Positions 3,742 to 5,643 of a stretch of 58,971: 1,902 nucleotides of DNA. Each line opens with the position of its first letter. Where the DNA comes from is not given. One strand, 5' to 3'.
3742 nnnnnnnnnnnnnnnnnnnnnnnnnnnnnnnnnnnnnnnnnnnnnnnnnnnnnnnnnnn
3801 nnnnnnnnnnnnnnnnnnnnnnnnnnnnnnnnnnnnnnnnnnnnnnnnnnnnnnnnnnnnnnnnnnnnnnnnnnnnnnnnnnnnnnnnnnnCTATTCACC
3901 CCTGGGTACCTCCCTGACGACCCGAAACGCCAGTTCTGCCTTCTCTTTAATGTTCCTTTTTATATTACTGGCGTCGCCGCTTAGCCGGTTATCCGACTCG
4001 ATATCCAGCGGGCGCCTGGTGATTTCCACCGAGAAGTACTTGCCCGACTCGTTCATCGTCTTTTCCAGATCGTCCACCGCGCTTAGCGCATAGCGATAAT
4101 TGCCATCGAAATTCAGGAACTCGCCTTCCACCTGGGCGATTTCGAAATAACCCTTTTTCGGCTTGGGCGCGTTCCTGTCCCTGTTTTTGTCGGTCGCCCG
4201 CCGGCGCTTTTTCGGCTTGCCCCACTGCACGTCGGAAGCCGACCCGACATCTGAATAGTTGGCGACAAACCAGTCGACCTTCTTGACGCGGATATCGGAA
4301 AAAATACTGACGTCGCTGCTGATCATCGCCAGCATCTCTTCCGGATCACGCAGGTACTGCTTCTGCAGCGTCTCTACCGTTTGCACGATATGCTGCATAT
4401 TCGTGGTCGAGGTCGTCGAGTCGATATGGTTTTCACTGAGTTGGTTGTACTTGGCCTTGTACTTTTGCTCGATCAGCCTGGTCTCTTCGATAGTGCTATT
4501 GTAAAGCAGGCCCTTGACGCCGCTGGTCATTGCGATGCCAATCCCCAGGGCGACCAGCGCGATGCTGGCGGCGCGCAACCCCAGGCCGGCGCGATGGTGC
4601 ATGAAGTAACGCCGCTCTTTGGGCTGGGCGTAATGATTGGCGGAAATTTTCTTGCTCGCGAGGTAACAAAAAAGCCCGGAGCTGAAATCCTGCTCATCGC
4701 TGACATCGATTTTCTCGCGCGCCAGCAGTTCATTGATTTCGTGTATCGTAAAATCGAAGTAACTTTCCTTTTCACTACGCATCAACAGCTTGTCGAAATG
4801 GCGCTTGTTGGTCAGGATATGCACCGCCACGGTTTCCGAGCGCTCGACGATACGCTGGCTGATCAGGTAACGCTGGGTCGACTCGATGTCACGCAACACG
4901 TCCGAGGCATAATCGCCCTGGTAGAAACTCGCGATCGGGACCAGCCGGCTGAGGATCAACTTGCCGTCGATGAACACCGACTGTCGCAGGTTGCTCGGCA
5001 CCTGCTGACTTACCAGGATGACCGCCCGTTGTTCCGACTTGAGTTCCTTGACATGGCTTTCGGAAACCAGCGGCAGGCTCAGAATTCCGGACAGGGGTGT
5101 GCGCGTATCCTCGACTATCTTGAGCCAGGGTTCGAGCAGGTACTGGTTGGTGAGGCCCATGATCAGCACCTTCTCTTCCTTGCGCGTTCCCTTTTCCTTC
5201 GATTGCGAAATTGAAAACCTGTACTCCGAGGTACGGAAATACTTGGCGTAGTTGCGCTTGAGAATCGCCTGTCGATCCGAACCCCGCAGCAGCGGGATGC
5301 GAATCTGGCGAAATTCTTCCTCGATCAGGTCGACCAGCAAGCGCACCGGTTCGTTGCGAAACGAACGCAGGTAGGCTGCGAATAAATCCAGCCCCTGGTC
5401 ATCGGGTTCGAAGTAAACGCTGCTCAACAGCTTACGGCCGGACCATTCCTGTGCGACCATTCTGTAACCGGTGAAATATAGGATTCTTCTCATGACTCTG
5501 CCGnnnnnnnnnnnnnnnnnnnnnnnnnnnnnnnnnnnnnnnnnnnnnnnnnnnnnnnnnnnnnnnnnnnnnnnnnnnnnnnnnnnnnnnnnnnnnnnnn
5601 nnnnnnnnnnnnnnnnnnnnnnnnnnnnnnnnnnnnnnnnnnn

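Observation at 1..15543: Second, reordered and strongly diverged MSHA/T2SS-like type IV filament machine appended to the canonical msh locus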

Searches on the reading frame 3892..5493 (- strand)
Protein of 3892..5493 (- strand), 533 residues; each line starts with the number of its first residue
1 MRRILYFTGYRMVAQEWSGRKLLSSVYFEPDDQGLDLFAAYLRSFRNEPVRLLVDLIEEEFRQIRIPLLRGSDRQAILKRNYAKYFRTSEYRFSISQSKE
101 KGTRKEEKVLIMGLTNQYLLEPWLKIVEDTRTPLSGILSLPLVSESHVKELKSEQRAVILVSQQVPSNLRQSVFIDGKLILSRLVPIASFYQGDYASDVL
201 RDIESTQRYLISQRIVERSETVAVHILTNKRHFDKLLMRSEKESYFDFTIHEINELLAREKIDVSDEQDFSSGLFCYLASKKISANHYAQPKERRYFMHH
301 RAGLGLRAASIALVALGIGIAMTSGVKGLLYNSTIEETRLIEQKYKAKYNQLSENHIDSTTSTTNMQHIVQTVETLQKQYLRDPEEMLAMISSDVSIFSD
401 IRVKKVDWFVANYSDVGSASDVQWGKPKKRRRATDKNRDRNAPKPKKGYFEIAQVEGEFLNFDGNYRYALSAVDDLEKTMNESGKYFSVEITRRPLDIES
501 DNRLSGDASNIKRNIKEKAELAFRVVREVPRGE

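Call 3: search_protein_families(library=pfam, proteins=[window:3892-5493:-], max_evalue=0.01)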
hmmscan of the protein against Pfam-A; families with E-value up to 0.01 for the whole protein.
window:3892-5493:- (533 aa): 0 families

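Call 4: search_protein_families(library=ncbifam, proteins=[window:3892-5493:-], max_evalue=0.01)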
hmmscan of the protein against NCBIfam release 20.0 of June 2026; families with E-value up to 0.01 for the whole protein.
window:3892-5493:- (533 aa): 0 families

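Call 14: find_homologous_proteins(query=window:3892-5493:-)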
Query window:3892-5493:- (533 aa): 455 proteins with E <= 0.001 among 8000 candidates; the best 120 are listed.
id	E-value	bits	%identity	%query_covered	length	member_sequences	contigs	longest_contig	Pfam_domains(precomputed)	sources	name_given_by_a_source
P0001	0.0e+0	1088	95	98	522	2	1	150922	-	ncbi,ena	-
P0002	0.0e+0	1044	88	100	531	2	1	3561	-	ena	-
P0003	0.0e+0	1044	89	100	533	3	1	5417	-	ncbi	-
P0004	0.0e+0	1042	91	98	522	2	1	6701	-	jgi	jgi:hypothetical protein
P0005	0.0e+0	1027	87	100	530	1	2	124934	-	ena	-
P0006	0.0e+0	1020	86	99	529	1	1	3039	-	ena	-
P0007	0.0e+0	1018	88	98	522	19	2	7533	-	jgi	jgi:hypothetical protein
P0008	0.0e+0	1017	86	100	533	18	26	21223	-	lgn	-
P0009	1.9e-297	1005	84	100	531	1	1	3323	-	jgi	jgi:hypothetical protein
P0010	2.9e-297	1004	84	100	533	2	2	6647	-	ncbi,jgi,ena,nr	ncbi:MAG: hypothetical protein OEO19_20390 [Gammaproteobacteria bacterium]|nr:hypothetical protein [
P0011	9.7e-297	1002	87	98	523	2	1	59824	-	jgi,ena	-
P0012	1.1e-293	992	86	98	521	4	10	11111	-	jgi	jgi:hypothetical protein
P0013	5.0e-291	984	84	98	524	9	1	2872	-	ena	-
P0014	7.6e-291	983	84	100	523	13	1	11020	-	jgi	jgi:hypothetical protein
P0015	1.3e-290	982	85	98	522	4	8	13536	-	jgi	jgi:hypothetical protein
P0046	5.6e-272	921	78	97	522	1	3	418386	-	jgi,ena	-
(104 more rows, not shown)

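Call 15: find_encoding_contigs(protein=P0001, flank=10000, max_places=3)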
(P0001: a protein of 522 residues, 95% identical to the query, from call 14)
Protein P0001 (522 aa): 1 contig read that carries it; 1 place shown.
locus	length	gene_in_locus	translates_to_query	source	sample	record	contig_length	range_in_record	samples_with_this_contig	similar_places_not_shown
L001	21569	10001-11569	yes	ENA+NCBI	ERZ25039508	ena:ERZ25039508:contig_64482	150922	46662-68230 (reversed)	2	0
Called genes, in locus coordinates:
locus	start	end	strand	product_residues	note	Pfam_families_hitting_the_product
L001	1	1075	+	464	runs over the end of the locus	PF00072:Response_reg, PF00158:Sigma54_activat, PF14532:Sigma54_activ_2, PF07728:AAA_5 (weak), PF25601:AAA_lid_14, PF02954:HTH_8, PF13556:HTH_30 (faint)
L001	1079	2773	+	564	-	PF13191:AAA_16 (faint), PF13401:AAA_22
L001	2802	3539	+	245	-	PF07655:Secretin_N_2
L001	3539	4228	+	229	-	PF00263:Secretin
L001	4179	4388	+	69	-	PF00263:Secretin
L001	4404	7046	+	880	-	PF13428:TPR_14 (faint), PF13429:TPR_15 (weak), PF00515:TPR_1 (faint), PF07719:TPR_2 (faint), PF13174:TPR_6 (faint), PF13176:TPR_7 (faint), PF13181:TPR_8 (faint), PF13432:TPR_16 (weak), +2 more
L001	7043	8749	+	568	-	PF05157:MshEN, PF00437:T2SSE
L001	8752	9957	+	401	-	PF28597:T2SSF_N (weak), PF00482:T2SSF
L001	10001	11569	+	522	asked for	-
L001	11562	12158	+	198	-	-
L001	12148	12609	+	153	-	-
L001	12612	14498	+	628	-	-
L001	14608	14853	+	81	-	PF07963:N_methyl (weak)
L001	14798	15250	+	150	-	-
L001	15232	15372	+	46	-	-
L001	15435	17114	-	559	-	PF02518:HATPase_c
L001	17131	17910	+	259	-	-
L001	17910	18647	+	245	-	-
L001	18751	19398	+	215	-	PF07963:N_methyl (weak)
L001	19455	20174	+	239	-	PF00005:ABC_tran, PF13304:AAA_21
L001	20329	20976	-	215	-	PF00072:Response_reg, PF02954:HTH_8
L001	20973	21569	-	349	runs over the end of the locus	PF00989:PAS (faint), PF08448:PAS_4 (weak), PF00512:HisKA, PF02518:HATPase_c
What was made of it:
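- In the 95%-identical relative L001 the secretin is called as three ORFs (call 15).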

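Call 16: find_encoding_contigs(protein=P0046, flank=10000, max_places=3)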
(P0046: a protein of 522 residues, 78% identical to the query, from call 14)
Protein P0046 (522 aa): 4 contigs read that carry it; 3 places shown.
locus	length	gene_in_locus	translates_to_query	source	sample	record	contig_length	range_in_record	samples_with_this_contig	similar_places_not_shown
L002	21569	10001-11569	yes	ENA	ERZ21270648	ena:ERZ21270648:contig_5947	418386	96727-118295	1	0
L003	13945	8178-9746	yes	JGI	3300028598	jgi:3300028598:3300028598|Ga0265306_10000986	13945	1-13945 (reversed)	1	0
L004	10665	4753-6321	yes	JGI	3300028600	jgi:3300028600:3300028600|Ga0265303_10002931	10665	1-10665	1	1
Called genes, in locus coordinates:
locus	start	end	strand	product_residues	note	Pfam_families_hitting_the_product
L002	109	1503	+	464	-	PF00072:Response_reg, PF00158:Sigma54_activat, PF14532:Sigma54_activ_2, PF07728:AAA_5 (faint), PF25601:AAA_lid_14, PF02954:HTH_8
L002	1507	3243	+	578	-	PF13191:AAA_16 (faint), PF13401:AAA_22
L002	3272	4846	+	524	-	PF00263:Secretin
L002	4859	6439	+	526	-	-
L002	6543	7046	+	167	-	PF00515:TPR_1 (faint), PF07719:TPR_2 (faint), PF13428:TPR_14 (faint), PF13429:TPR_15 (weak), PF13431:TPR_17 (faint), PF14559:TPR_19 (faint), PF13176:TPR_7 (faint), PF13432:TPR_16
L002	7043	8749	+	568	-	PF05157:MshEN, PF00437:T2SSE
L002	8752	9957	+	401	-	PF28597:T2SSF_N (weak), PF00482:T2SSF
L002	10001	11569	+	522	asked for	-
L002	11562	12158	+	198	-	-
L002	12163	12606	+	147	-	-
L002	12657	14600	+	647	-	-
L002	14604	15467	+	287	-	PF07963:N_methyl (faint)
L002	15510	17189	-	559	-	PF02518:HATPase_c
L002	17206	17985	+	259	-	-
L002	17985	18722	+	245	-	-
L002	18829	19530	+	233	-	PF07963:N_methyl (weak)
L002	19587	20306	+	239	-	PF00005:ABC_tran, PF13304:AAA_21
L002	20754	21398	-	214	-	PF00072:Response_reg, PF02954:HTH_8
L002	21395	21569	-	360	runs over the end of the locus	PF08448:PAS_4 (weak), PF00512:HisKA, PF02518:HATPase_c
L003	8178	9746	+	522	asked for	-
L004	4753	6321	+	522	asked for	-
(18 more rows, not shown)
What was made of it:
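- Tried and rejected: Context was obtained through relatives instead (calls 15, 16).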

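Call 30: search_protein_families(library=ncbifam, proteins=[L002:15510-17189:-, L002:17206-17985:+, L002:17985-18722:+, L002:18829-19530:+, L002:14604-15467:+, L002:12657-14600:+, L002:1507-3243:+, L002:19587-20306:+], max_evalue=0.01)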
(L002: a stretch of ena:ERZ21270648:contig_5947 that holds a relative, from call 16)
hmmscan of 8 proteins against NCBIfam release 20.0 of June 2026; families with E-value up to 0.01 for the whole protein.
L002:15510-17189:- (559 aa): 27 families (the best 25 are shown)
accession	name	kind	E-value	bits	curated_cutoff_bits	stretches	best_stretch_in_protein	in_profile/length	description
TIGR02916.1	PEP_his_kin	equivalog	1.1e-15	57.3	300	1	338-542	456-665/679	XrtA/PEP-CTERM system histidine kinase PrsK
NF008468.0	PRK11360.1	equivalog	1.7e-12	46.5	646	1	344-547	384-599/616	two-component system sensor histidine kinase AtoS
NF008312.0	PRK11100.1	equivalog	3.9e-10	39.2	356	1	346-547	245-464/477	two-component system sensor histidine kinase CreC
TIGR02966.1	phoR_proteo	equivalog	9.5e-07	28.1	334.2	1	362-505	120-276/333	phosphate regulon sensor histidine kinase PhoR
TIGR02956.1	TMAO_torS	equivalog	3e-06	25.7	676.5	1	437-552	557-677/967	TMAO reductase system sensor histidine kinase/response regulator TorS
NF033092.0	HK_WalK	equivalog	1.4e-05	23.9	725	1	409-504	432-534/594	cell wall metabolism sensor histidine kinase WalK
NF045595.1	HK_scytonemin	equivalog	1.5e-05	23.6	865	1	363-519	422-591/637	scytonemin biosynthesis sensor histidine kinase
NF046044.1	PnpS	equivalog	1.8e-05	23.9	400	1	411-506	232-333/390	two-component system histidine kinase PnpS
NF040750.1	tetrathio_HK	equivalog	2.3e-05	23.1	750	1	434-538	431-535/555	tetrathionate respiration histidine kinase TtrS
NF033093.1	HK_VicK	exception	7.8e-05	21.5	680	1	457-502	327-373/448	cell wall metabolism sensor histidine kinase VicK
TIGR01386.1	cztS_silS_copS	subfamily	0.00012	21.2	292.55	1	453-539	347-443/457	heavy metal sensor histidine kinase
NF008298.1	PRK11086.1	subfamily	0.00029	19.4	520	1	463-529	427-497/529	DcuS/MalK family sensor histidine kinase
NF008543.0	PRK11466.1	equivalog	0.00035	18.5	982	1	463-553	565-658/914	TMAO reductase system sensor histidine kinase/response regulator TorS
NF007688.0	PRK10364.1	equivalog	0.00036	19.4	479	1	341-536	225-432/460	two-component system sensor histidine kinase ZraS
NF008235.0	PRK11006.1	equivalog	0.00049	19.1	390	1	413-551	270-419/431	phosphate regulon sensor histidine kinase PhoR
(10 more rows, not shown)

L002:17206-17985:+ (259 aa): 0 families

L002:17985-18722:+ (245 aa): 0 families

L002:18829-19530:+ (233 aa): 6 families
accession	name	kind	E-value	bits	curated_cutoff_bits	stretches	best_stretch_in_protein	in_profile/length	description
TIGR01708.2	typeII_sec_gspH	equivalog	4.9e-06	26.6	80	1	6-59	1-52/169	type II secretion system minor pseudopilin GspH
TIGR02532.1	IV_pilin_GFxxxE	domain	1.1e-05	25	16.3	1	6-28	1-23/24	prepilin-type N-terminal cleavage/methylation domain-containing protein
TIGR01710.1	typeII_sec_gspG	equivalog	1.3e-05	25.3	88.85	1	7-69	1-64/134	type II secretion system major pseudopilin GspG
NF040999.1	pilin_ComGC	equivalog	0.0044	17.2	75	1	6-25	1-20/84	competence type IV pilus major pilin ComGC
NF041775.1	typeIV_PilA_Myxo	equivalog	0.0076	16.2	400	0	5-88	9-96/214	type IV pilin protein PilA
NF007862.0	PRK10574.1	equivalog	0.008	16.3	138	0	4-38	2-37/145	prepilin peptidase-dependent pilin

L002:14604-15467:+ (287 aa): 4 families
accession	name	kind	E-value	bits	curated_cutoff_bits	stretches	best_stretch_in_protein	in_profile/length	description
TIGR01710.1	typeII_sec_gspG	equivalog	4.1e-06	26.9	88.85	1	9-126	1-106/134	type II secretion system major pseudopilin GspG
TIGR02532.1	IV_pilin_GFxxxE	domain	2.3e-05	24.1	16.3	1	8-30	1-23/24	prepilin-type N-terminal cleavage/methylation domain-containing protein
TIGR01708.2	typeII_sec_gspH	equivalog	0.00011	22.2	80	1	8-44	1-40/169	type II secretion system minor pseudopilin GspH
NF040999.1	pilin_ComGC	equivalog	0.001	19.2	75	1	8-40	1-33/84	competence type IV pilus major pilin ComGC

L002:12657-14600:+ (647 aa): 0 families

L002:1507-3243:+ (578 aa): 2 families
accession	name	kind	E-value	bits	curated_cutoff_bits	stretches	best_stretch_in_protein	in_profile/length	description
TIGR03015.1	pepcterm_ATPase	hypoth_equivalog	3.1e-66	223.6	324.5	1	1-265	1-265/269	XrtA/PEP-CTERM system-associated ATPase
NF010170.0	PRK13651.1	equivalog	0.002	17.1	432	1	35-100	26-72/308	cobalt transporter ATP-binding subunit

L002:19587-20306:+ (239 aa): 185 families (the best 25 are shown)
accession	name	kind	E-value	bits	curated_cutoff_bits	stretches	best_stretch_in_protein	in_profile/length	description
TIGR01188.1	drrA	subfamily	2.8e-39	135.2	312.45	1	20-230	9-221/302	daunorubicin resistance ABC transporter, ATP-binding protein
NF033858.1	ABC2_perm_RbbA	equivalog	3e-33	114.8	1050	1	23-238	285-502/909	ribosome-associated ATPase/putative transporter RbbA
TIGR03740.1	galliderm_ABC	subfamily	1.5e-29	103.3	309.75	1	7-216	3-207/223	lantibiotic protection ABC transporter ATP-binding subunit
NF010059.0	PRK13536.1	equivalog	1.5e-29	102.8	549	1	3-227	42-268/342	nodulation factor ABC transporter ATP-binding protein NodI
TIGR03864.1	PQQ_ABC_ATP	hypoth_equivalog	1.2e-28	100.2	302.25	1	4-235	1-234/236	ABC transporter, ATP-binding subunit, PQQ-dependent alcohol dehydrogenase system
NF047565.1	PSM_export_PmtA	equivalog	2.8e-28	99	350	1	4-225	2-220/282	phenol-soluble modulin export ABC transporter ATP-binding protein PmtA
TIGR03522.1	GldA_ABC_ATP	equivalog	8.9e-28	97.6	402.6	1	19-216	17-215/301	gliding motility-associated ABC transporter ATP-binding subunit GldA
TIGR01288.1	nodI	equivalog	8.9e-28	97.2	424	1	4-227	4-229/303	nodulation factor ABC transporter ATP-binding protein NodI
NF010060.0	PRK13537.1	equivalog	2.4e-26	92.4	521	1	10-227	21-240/314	nodulation factor ABC transporter ATP-binding protein NodI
TIGR04521.1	ECF_ATPase_2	equivalog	5.6e-24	84.7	330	2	131-225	142-237/279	energy-coupling factor transporter ATPase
TIGR04520.1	ECF_ATPase_1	equivalog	1.3e-23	83.8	315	2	135-224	138-227/269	energy-coupling factor transporter ATPase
NF053840.1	MnTportMntADein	equivalog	1.5e-21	77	400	2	129-220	129-219/240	manganese ABC transporter ATP-binding protein MntA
NF010068.0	PRK13548.1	equivalog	2.1e-21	76.2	261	2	2-73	3-73/261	heme ABC transporter ATP-binding protein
TIGR01186.1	proV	subfamily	3.7e-21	75.6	326.6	1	21-222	10-219/363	betaine/proline/choline family ABC transporter ATP-binding protein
TIGR02857.1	CydD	equivalog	5.4e-20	71.8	435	1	4-197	321-521/529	thiol reductant ABC exporter subunit CydD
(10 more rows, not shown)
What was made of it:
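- The pilins score best, though weakly, against the GspG and GspH models (call 30).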

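Call 31: search_protein_representatives(protein=window:3892-5493:-)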
Query: 533 residues. Proteins with E-value up to 0.001 (for the whole library): 1679; up to 1e-10: 1155; up to 1e-30: 422. The best 150 are listed.
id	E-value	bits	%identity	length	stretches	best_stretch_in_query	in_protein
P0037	2.7e-274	926.8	78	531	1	1-533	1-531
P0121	4.6e-119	414.8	41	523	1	1-527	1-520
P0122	1.5e-110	386.7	37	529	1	1-529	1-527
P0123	3.1e-106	372.5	95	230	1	173-356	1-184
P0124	1.2e-105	370.6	61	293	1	247-531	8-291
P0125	1.2e-79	284.9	50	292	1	239-529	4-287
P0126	2.6e-74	267.2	60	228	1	312-533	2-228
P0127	4.5e-70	253.3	33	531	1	1-514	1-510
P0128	1.7e-66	241.5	31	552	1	2-521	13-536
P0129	2.5e-65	237.6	32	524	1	1-530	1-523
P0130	4.8e-65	236.7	32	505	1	24-522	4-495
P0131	1.7e-64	234.9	74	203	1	224-368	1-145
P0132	1.7e-64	234.9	32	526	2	2-411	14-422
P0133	2.1e-64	234.6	31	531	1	2-525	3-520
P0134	2.2e-64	234.5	31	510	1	12-524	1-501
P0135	6.0e-62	226.5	28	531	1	19-510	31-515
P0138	2.5e-60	221.1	30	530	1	2-528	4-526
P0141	2.3e-59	218.0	27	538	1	2-514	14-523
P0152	5.0e-57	210.2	31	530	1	1-513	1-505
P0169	3.6e-52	194.2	27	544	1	2-531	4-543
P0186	9.0e-50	186.3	26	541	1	1-509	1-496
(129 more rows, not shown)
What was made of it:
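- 3892..5493 (-): Bitopic alignment protein, 533 aa: a cytoplasmic PilM/GspL-type actin-like domain, a TM/coiled helix (about 295-358) and a periplasmic alpha/beta domain. It is the signature protein of the family. 1679 clusters at 50% identity match it (call 31).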

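Call 33: find_related_loci(query=A1, collection=genome_contigs, flank=10000)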
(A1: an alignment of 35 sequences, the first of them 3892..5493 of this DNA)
Query A1 (533 aa) in genome_contigs; peptide patterns used: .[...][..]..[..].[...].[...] (x = any residue, [..] = any of these).
599 stretches matched a pattern (row limit reached: there are more); 500 encode a relative of the query (tblastn E <= 1e-3); the best 80 are kept; 80 distinct loci.
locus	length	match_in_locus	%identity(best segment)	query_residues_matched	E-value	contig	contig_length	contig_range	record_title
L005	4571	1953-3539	81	1-529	0e+0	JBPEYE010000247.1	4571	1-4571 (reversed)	MAG: Gammaproteobacteria bacterium isolate MAG42 MAG42_MAG42_247, whole genome shotgun sequence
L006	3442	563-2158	79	1-533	0e+0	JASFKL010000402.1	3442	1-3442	MAG: Gammaproteobacteria bacterium isolate D0817M02metaG_Bin_16 D0817M02metaG_FD_scaffold_21331_c1, whole genome shotgun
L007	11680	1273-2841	81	1-523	0e+0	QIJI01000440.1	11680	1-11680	MAG: Gammaproteobacteria bacterium isolate SZUA-75 Ga0063293_10005670, whole genome shotgun sequence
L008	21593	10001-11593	78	1-533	0e+0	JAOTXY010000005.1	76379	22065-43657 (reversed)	MAG: Gammaproteobacteria bacterium isolate 21_Jan_SF_Bin30 21_Jan_SF_Bin30_scaffold_140_c1, whole genome shotgun sequenc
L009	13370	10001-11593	79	1-533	0e+0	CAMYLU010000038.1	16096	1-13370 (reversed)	MAG: uncultured Gammaproteobacteria bacterium isolate FCS_Gamma_010 genome assembly, contig: scaffold_689, whole genome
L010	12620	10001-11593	77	1-533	0e+0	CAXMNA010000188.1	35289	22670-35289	MAG: uncultured Gammaproteobacteria bacterium isolate 07C-BC-St02_bin.9.orig genome assembly, contig: k141_418183, whole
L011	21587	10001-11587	76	1-533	0e+0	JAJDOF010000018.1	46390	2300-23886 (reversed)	MAG: Gammaproteobacteria bacterium isolate MASabin.5 k141_1625792, whole genome shotgun sequence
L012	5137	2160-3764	72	1-533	0e+0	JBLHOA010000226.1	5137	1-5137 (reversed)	MAG: Gammaproteobacteria bacterium isolate 3300055726_29 Ga0535650_0033280, whole genome shotgun sequence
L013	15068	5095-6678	70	1-529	0e+0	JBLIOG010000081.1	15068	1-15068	MAG: Gammaproteobacteria bacterium isolate 3300053785_167 Ga0535658_0010159, whole genome shotgun sequence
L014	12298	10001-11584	66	1-533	0e+0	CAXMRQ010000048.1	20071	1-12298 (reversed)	MAG: uncultured Gammaproteobacteria bacterium isolate 10C-St20-MC-01_bin.27.orig genome assembly, contig: k141_3966982,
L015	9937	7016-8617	69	1-533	0e+0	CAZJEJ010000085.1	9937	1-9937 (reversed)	MAG TPA_asm: uncultured Gammaproteobacteria bacterium isolate binchicken_co121_47 genome assembly, contig: NODE_5500_len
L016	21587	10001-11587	67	1-533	0e+0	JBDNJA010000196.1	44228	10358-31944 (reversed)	MAG: Gammaproteobacteria bacterium isolate metabat2.34_sub.WLB k141_1206740, whole genome shotgun sequence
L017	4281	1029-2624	68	1-533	0e+0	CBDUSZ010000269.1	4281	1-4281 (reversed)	MAG TPA_asm: uncultured bacterium isolate SRR21487745_binner13_Refined_35 genome assembly, contig: ERZ25073593.11176, wh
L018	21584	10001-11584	59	1-529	0e+0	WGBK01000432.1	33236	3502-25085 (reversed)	MAG: Gammaproteobacteria bacterium isolate S144_22 k151_87266, whole genome shotgun sequence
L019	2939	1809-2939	79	1-377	0e+0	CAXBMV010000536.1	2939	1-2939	MAG TPA_asm: uncultured Gammaproteobacteria bacterium isolate ERR2762118_concoct_132 genome assembly, contig: ERZ3421824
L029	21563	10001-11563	32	1-528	6e-70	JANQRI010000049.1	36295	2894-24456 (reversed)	MAG: Gammaproteobacteria bacterium isolate IP29b_bin.56 k99_2922208, whole genome shotgun sequence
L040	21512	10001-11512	30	3-513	1e-64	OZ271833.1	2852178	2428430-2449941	MAG: Gammaproteobacteria bacterium isolate 2a44d175-53db-4dc9-9779-4eb4755af345 genome assembly, chromosome: 1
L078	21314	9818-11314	28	2-506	3e-58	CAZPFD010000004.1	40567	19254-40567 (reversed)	MAG TPA_asm: uncultured Ectothiorhodospiraceae bacterium isolate SRP304980_co2_290 genome assembly, contig: NODE_232_len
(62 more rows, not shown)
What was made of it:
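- Loci that encode a relative of that protein number at least 500 (call 33).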

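Call 39: search_solved_structures(query=A1, max_evalue=10)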
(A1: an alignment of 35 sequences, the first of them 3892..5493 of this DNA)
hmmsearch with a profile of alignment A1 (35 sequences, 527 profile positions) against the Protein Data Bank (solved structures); distinct sequences matched with E-value up to 10: 5.
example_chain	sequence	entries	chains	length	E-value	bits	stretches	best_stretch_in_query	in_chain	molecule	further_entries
8qag_A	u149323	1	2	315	0.26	12.8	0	302-357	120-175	sc-CC-6-95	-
9r1n_A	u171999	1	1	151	0.39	12.2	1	358-475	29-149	sc-apCC-4-DPH-2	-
1kyo_F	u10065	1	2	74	1.1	10.8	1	230-288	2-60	UBIQUINOL-CYTOCHROME C REDUCTASE COMPLEX 17 KD PROTEIN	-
9dzw_A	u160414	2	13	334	1.3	10.5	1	304-468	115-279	CalC6_3 with DHR extension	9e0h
8qkd_A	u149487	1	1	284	5.8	8.4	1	312-395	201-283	sc-CC-5-24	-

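Call 46: search_protein_families(library=pfam, alignment_id=A1, max_evalue=1)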
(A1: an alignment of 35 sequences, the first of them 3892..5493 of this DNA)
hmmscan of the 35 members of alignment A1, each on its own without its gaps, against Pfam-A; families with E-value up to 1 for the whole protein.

A. member 1, window:3892-5493:- (533 aa): 2 families
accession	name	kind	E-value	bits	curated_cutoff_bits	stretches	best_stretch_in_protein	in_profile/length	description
PF01655.23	Ribosomal_L32e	-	0.13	13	25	1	422-486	17-79/108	Ribosomal protein L32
PF11833.13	CPP1-like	-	0.13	12.3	28.4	1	296-335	131-169/196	Protein CHAPERONE-LIKE PROTEIN OF POR1-like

B. families by the number of members that match (of 35 scanned): 31 families (the first 25 are shown)
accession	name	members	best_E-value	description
PF13545.12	HTH_Crp_2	1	0.0044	Crp-like helix-turn-helix domain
PF13577.12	SnoaL_4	1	0.0045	SnoaL-like domain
PF17946.7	RecC_C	1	0.012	RecC C-terminal domain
PF06320.18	GCN5L1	1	0.017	GCN5-like protein 1 (GCN5L1)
PF00764.25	Arginosuc_synth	1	0.018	Arginosuccinate synthase N-terminal HUP domain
PF23196.1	NOMO_6th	1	0.019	NOMO sixth transthyretin-like domain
PF14296.11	O-ag_pol_Wzy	1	0.023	O-antigen polysaccharide polymerase Wzy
PF01170.24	UPF0020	1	0.032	RMKL-like, methyltransferase domain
PF19349.4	DUF5927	1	0.043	Family of unknown function (DUF5927)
PF02224.24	Cytidylate_kin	1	0.043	Cytidylate kinase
PF10816.13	DUF2760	1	0.057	Domain of unknown function (DUF2760)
PF23966.1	DUF7294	1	0.083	Domain of unknown function (DUF7294)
PF03564.21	DUF1759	1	0.085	Protein of unknown function (DUF1759)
PF07286.17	D-Glu_cyclase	1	0.085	D-glutamate cyclase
PF01665.21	Rota_NSP3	1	0.091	Rotavirus non-structural protein NSP3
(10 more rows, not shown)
